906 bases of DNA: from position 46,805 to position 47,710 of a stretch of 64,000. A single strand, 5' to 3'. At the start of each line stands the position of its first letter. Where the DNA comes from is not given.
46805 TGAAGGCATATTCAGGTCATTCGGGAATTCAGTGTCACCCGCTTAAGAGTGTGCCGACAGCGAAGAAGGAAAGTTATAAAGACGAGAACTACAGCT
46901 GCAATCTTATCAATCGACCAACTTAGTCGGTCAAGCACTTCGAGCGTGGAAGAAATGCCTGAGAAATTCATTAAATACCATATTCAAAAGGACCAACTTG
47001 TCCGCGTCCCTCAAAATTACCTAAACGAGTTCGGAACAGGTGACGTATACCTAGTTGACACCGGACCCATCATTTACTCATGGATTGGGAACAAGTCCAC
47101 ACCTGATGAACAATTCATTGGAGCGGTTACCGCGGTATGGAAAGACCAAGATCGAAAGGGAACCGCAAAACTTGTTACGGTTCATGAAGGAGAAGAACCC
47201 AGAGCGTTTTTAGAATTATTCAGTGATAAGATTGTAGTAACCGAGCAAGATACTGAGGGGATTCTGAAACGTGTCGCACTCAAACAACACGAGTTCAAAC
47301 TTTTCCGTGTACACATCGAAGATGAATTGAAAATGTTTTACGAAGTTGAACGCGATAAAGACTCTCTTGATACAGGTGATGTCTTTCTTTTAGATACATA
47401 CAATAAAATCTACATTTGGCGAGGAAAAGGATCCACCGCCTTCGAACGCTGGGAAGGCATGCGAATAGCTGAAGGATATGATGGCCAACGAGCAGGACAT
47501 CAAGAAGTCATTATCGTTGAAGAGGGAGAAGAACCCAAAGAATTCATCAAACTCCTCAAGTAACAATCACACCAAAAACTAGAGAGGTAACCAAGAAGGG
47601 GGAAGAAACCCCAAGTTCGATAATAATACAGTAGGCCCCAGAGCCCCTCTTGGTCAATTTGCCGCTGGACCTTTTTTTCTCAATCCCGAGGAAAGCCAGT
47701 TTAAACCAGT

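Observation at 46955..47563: Two-domain gelsolin-superfamily protein (Asgard 2DGel-type)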

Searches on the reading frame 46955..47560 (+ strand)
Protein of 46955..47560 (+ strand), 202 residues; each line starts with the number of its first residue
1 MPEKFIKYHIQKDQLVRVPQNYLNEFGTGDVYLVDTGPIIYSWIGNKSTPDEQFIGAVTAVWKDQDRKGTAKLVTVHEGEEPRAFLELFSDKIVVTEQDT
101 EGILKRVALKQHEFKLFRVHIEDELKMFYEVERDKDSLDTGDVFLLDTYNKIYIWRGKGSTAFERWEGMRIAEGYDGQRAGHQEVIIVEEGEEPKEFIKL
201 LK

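Call 3: search_protein_families(library=pfam, proteins=[window:46955-47560:+], max_evalue=1)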
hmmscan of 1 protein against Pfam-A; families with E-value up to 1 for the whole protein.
window:46955-47560:+ (202 aa): 3 families
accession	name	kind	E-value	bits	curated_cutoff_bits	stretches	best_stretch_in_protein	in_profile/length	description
PF00626.27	Gelsolin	-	7.1e-29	99.9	21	2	130-198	7-76/76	Gelsolin repeat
PF25480.1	DUF7904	-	4.9e-06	26.7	30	1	40-94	45-97/100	Domain of unknown function (DUF7904)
PF25466.1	MPK1_gelsolin_C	-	0.0045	17.5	27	1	183-201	87-105/105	MPK1 gelsolin domain C-terminal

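Call 4: search_solved_structures(query=window:46955-47560:+, max_evalue=1, show_alignments=3)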
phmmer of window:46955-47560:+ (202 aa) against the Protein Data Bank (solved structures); distinct sequences matched with E-value up to 1: 69 (the best 60 are shown).
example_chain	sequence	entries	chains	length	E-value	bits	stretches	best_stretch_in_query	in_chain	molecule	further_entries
7c2h_G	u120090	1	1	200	2.9e-55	190.2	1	7-199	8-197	2DGel3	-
7c2g_G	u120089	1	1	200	1.5e-54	187.9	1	7-198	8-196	2DGel3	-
1d0n_A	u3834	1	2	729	9.3e-46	159.2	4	8-201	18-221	HORSE PLASMA GELSOLIN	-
2fgh_A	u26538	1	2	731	9.5e-46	159.2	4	8-201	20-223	gelsolin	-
9jus_v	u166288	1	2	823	4.2e-41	144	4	8-201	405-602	villin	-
6jeg_A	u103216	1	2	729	1.9e-39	138.6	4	8-201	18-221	Gelsolin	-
6q9z_A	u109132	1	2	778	2.9e-39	138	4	8-201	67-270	Gelsolin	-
8vkh_G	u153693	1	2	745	3.3e-39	137.8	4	8-201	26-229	Gelsolin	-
8viz_G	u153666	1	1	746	3.3e-39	137.8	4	8-201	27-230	Gelsolin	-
3ffn_A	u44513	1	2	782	4.4e-39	137.4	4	8-201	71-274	Gelsolin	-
7p2b_A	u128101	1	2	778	7e-39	136.8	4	8-201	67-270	Gelsolin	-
6q9r_A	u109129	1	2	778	8.2e-39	136.5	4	8-201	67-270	Gelsolin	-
6jco_A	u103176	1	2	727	1.4e-38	135.8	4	8-201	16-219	Gelsolin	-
6qbf_A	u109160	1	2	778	2.2e-38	135.2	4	8-201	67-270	Gelsolin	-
6jeh_A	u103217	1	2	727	5.1e-38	133.9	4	8-201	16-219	Gelsolin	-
7c2f_B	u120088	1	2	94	0.0033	20.3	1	126-201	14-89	Gelsolin-like domain-containing protein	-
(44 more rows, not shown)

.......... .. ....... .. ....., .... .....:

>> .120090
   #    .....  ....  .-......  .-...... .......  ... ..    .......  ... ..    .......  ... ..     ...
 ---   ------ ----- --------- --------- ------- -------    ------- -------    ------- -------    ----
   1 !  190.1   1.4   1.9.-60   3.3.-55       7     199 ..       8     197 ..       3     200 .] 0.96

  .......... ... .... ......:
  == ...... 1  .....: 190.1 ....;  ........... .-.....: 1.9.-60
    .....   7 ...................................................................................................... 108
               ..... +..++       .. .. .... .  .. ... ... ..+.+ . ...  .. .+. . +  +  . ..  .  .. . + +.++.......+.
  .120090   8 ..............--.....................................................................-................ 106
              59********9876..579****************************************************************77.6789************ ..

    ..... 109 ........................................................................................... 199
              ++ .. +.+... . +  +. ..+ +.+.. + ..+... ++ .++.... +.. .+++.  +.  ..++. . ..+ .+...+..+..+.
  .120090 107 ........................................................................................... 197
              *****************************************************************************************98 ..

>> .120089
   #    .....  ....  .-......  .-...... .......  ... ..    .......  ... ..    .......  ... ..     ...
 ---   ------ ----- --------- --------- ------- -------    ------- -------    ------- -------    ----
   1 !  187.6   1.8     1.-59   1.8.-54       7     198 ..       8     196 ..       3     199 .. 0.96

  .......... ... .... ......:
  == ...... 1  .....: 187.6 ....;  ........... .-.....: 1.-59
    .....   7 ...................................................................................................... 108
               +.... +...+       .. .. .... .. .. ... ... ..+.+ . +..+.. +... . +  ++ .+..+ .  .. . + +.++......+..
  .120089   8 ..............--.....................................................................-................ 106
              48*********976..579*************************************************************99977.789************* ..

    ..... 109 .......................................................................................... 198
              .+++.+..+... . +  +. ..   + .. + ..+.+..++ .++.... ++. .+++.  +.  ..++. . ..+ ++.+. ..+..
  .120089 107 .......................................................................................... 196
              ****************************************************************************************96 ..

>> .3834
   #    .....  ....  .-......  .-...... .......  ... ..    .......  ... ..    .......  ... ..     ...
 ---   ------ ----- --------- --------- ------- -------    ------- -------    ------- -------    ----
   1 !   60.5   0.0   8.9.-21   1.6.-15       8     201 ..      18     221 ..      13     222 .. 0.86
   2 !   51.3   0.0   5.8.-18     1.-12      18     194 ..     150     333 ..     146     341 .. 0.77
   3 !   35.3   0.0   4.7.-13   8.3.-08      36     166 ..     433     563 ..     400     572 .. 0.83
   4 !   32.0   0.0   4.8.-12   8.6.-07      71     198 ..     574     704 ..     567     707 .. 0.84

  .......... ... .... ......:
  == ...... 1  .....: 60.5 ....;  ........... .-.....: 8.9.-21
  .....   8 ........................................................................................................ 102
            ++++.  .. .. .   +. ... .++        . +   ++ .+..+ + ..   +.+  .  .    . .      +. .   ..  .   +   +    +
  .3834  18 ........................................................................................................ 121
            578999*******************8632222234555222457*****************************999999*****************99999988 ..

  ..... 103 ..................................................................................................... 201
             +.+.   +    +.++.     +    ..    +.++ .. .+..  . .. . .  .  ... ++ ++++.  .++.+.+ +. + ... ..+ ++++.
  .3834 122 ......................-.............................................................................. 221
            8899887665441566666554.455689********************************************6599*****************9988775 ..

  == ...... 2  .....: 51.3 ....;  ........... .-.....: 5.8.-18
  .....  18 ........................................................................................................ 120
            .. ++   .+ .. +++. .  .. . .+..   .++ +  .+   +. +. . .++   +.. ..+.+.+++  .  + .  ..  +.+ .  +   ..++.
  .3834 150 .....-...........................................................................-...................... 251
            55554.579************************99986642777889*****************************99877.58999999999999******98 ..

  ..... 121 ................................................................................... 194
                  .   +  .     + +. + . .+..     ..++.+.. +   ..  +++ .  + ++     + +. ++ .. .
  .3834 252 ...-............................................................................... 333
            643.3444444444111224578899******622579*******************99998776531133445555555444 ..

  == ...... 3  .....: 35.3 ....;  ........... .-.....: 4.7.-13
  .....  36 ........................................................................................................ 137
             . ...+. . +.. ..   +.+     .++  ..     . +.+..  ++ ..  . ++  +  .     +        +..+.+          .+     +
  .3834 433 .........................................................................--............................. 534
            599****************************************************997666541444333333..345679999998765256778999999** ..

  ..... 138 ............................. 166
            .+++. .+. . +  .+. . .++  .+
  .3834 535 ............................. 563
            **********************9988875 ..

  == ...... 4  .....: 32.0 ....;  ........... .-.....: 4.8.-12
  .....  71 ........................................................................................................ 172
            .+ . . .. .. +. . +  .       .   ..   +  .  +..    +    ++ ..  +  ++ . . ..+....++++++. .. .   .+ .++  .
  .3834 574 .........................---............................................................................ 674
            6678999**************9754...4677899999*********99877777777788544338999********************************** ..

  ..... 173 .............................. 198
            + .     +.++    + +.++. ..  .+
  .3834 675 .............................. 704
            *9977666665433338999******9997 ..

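Call 5: search_protein_families(library=ncbifam, proteins=[window:46955-47560:+], max_evalue=1)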
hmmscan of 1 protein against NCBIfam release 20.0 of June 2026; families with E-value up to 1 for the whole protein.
window:46955-47560:+ (202 aa): 0 families

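Call 10: find_homologous_proteins(query=window:46955-47560:+)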
Query window:46955-47560:+ (202 aa): 58 proteins with E <= 0.001 among 138 candidates.
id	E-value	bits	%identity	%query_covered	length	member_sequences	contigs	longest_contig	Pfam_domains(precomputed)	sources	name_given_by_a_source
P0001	4.4e-130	449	99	100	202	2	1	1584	PF00626.28,PF25480.2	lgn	-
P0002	6.1e-119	413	91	100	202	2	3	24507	PF00626.28,PF25480.2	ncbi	ncbi:MAG: hypothetical protein ACFFBR_08850 [Promethearchaeota archaeon]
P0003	7.4e-111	387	85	100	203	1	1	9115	PF00626.28,PF25480.2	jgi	jgi:gelsolin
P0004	2.4e-109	382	84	100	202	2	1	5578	PF00626.28,PF25480.2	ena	-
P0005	1.5e-108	379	84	100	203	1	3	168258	PF00626.28,PF25480.2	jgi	jgi:gelsolin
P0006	1.1e-107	376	83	100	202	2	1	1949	PF00626.28,PF25480.2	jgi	-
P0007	6.4e-107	374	82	100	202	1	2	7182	PF00626.28,PF25480.2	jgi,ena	-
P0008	7.8e-107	373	80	100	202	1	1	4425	PF00626.28,PF25480.2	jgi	jgi:hypothetical protein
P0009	1.4e-106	373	82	100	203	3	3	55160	PF00626.28,PF25480.2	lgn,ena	-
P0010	4.0e-105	368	81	100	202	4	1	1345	PF00626.28,PF25480.2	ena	-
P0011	1.0e-104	366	78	100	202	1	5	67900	PF00626.28,PF25480.2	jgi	jgi:gelsolin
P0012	2.0e-104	366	81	99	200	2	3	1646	PF00626.28,PF25480.2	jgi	jgi:gelsolin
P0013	2.9e-104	365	81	100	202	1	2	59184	PF00626.28,PF25480.2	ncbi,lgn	ncbi:MAG: hypothetical protein ACFE9D_04410 [Promethearchaeota archaeon]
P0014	4.3e-103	361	77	100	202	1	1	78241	PF00626.28,PF25480.2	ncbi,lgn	-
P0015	7.9e-102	357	78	100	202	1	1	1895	PF00626.28,PF25480.2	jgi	jgi:gelsolin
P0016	1.5e-100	353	75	91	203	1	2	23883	PF00626.28,PF25480.2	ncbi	-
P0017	1.7e-100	353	77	100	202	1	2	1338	PF00626.28,PF25480.2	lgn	-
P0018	1.1e-99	350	75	100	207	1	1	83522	PF00626.28,PF25480.2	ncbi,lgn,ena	-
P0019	1.9e-99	349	76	100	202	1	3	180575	PF00626.28,PF25480.2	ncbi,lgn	-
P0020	3.9e-99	348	75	91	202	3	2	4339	PF00626.28,PF25480.2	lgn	-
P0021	2.1e-98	346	73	100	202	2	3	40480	PF00626.28,PF25480.2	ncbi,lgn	ncbi:MAG: hypothetical protein ACFFBX_04975 [Promethearchaeota archaeon]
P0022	2.6e-97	342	75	98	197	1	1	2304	PF00626.28,PF25480.2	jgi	-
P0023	3.8e-97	342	73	100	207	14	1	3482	PF00626.28,PF25480.2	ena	-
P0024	7.3e-97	341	74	100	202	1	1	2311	PF00626.28,PF25480.2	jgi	jgi:gelsolin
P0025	2.2e-96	339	74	100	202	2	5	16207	PF00626.28,PF25480.2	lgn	-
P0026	1.1e-95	337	74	91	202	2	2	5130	PF00626.28,PF25480.2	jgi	jgi:gelsolin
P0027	1.3e-95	337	73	100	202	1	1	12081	PF00626.28,PF25480.2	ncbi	ncbi:MAG: hypothetical protein ACFFD8_03550 [Candidatus Thorarchaeota archaeon]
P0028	1.7e-95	336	73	100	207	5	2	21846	PF00626.28,PF25480.2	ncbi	ncbi:MAG: hypothetical protein ACFFAL_03665 [Promethearchaeota archaeon]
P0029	2.1e-94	333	74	98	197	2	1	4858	PF00626.28,PF25480.2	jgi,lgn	jgi:hypothetical protein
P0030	4.6e-94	332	72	100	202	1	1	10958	PF00626.28,PF25480.2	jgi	jgi:hypothetical protein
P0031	8.2e-94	331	73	100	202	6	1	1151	PF00626.28,PF25480.2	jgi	jgi:advillin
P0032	3.7e-93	329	73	100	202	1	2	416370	PF00626.28,PF25480.2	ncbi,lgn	ncbi:MAG: hypothetical protein ACFE89_02345 [Candidatus Hodarchaeota archaeon]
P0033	6.5e-93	328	72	93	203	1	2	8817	PF00626.28,PF25480.2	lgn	-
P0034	1.4e-92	327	72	100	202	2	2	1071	PF00626.28,PF25480.2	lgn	-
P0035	2.6e-92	326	72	100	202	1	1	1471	PF00626.28,PF25480.2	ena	-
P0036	3.1e-92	326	70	100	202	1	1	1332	PF00626.28,PF25480.2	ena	-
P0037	7.0e-91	321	68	99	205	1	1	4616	PF00626.28,PF25480.2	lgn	-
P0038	8.9e-86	305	68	97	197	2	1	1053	PF00626.28,PF25480.2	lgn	-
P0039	6.2e-85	302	67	98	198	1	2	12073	PF00626.28,PF25480.2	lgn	-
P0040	1.1e-81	291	63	99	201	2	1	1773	PF00626.28,PF25480.2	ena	-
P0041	3.3e-73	264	59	98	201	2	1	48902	PF00626.28,PF25480.2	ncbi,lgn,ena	ncbi:MAG: hypothetical protein ACFFDU_01215 [Candidatus Thorarchaeota archaeon]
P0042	5.7e-73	263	59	99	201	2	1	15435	PF00626.28,PF25480.2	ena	-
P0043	6.9e-73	263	75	78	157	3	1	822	PF00626.28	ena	-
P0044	9.9e-73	262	58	98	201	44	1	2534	PF00626.28,PF25480.2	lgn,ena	-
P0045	3.7e-72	260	59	96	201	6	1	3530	PF00626.28,PF25480.2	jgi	jgi:hypothetical protein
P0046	1.0e-70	256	57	99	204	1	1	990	PF00626.28,PF25480.2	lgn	-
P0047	2.3e-70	254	57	99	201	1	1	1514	PF00626.28,PF25480.2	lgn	-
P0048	1.5e-69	252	57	99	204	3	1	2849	PF00626.28,PF25480.2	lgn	-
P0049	1.1e-68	249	56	98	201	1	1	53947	PF00626.28,PF25480.2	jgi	jgi:gelsolin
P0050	1.5e-68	248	76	71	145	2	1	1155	PF00626.28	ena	-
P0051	2.6e-65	238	55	98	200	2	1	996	PF00626.28,PF25480.2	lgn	-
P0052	4.9e-63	230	56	92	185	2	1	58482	PF00626.28,PF25480.2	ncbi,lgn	-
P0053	7.9e-62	226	76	68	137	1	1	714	PF00626.28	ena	-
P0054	3.8e-50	188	49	98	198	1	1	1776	PF00626.28,PF25480.2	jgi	jgi:hypothetical protein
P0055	4.3e-46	175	61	69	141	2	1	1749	PF00626.28,PF25480.2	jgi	jgi:hypothetical protein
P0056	1.1e-25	108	38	96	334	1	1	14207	PF00626.28,PF25480.2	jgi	-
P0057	1.1e-25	108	38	96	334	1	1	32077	PF00626.28,PF25480.2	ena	-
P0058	1.3e-25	108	38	96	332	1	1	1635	PF00626.28,PF25480.2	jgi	-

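Call 11: find_encoding_contigs(protein=window:46955-47560:+, flank=10000, max_places=4)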
Protein window:46955-47560:+ (202 aa): 1 contig read that carries it; 1 place shown.
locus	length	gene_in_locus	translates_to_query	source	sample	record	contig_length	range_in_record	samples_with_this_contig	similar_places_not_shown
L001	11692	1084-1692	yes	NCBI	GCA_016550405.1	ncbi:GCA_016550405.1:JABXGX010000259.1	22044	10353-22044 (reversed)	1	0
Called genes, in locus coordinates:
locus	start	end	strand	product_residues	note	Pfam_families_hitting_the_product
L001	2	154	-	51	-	?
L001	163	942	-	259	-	PF01996:F420_ligase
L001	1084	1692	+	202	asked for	PF00626:Gelsolin, PF25480:DUF7904 (faint), PF00626:Gelsolin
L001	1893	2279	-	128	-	-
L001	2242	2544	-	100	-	-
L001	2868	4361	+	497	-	-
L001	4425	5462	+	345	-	-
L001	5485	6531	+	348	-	-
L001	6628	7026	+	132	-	PF01568:Molydop_binding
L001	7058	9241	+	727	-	PF03030:H_PPase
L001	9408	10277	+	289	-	PF02517:Rce1-like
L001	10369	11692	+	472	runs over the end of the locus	PF00384:Molybdopterin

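Call 22: find_related_loci(query=A1, collection=genome_contigs, flank=10000)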
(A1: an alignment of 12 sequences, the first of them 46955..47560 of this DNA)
Query A1 (202 aa) in genome_contigs; peptide patterns used: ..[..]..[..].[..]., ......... (x = any residue, [..] = any of these).
146 stretches matched a pattern; 94 encode a relative of the query (tblastn E <= 1e-3); the best 80 are kept; 80 distinct loci.
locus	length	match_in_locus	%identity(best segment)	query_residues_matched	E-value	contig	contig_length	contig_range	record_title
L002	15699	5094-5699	91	1-202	6e-115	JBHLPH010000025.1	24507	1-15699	MAG: Promethearchaeota archaeon isolate H2M.135 H2M.135@1397, whole genome shotgun sequence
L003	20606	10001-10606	83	1-202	3e-104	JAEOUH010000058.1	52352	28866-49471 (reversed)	MAG: Candidatus Hermodarchaeota archaeon isolate FT1_005 k127_21046436, whole genome shotgun sequence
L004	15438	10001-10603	83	1-202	5e-104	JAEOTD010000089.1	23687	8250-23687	MAG: Candidatus Hermodarchaeota archaeon isolate YT1_028 k127_25335760, whole genome shotgun sequence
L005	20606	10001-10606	76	1-202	3e-103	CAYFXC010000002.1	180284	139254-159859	MAG TPA_asm: uncultured archaeon isolate ERP108616_co2_263 genome assembly, contig: NODE_22_length_180284_cov_5.714968,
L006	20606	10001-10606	74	1-202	1e-101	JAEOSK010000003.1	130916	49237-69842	MAG: Candidatus Hermodarchaeum yapensis isolate Yap4.bin9.105 contig-145_28, whole genome shotgun sequence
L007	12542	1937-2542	72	1-202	7e-101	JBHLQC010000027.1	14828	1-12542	MAG: Candidatus Odinarchaeota archaeon isolate H3S.115 H3S.115@1902, whole genome shotgun sequence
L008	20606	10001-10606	81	1-202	9e-100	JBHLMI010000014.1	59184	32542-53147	MAG: Promethearchaeota archaeon isolate DZ2M.271 DZ2M.271@1223, whole genome shotgun sequence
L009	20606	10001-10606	77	1-202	3e-99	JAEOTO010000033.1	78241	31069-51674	MAG: Candidatus Hermodarchaeota archaeon isolate YT2_032 k127_30489591, whole genome shotgun sequence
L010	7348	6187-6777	74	1-197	2e-98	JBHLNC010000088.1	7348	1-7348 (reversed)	MAG: Promethearchaeota archaeon isolate DZ2S.148 DZ2S.148@39119, whole genome shotgun sequence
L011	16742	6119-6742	73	1-202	3e-97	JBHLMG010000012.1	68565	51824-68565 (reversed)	MAG: Promethearchaeota archaeon isolate DZ2M.269 DZ2M.269@911, whole genome shotgun sequence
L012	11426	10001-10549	75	1-183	3e-96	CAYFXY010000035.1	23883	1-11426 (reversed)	MAG TPA_asm: uncultured archaeon isolate ERP108616_co2_125 genome assembly, contig: NODE_2934_length_23883_cov_2.829318,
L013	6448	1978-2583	73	1-202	2e-95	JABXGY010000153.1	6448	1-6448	MAG: archaeon isolate H03M_Hermod_104 h03m_104_k127_1642898, whole genome shotgun sequence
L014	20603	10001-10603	74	1-202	3e-95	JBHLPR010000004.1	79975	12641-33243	MAG: Promethearchaeota archaeon isolate H2S.129 H2S.129@124, whole genome shotgun sequence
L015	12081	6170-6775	73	1-202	6e-94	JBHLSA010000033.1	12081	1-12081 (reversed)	MAG: Candidatus Thorarchaeota archaeon isolate TM2M.154 TM2M.154@10828, whole genome shotgun sequence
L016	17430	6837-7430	58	5-202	7e-77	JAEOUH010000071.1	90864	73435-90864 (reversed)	MAG: Candidatus Hermodarchaeota archaeon isolate FT1_005 k127_32442560, whole genome shotgun sequence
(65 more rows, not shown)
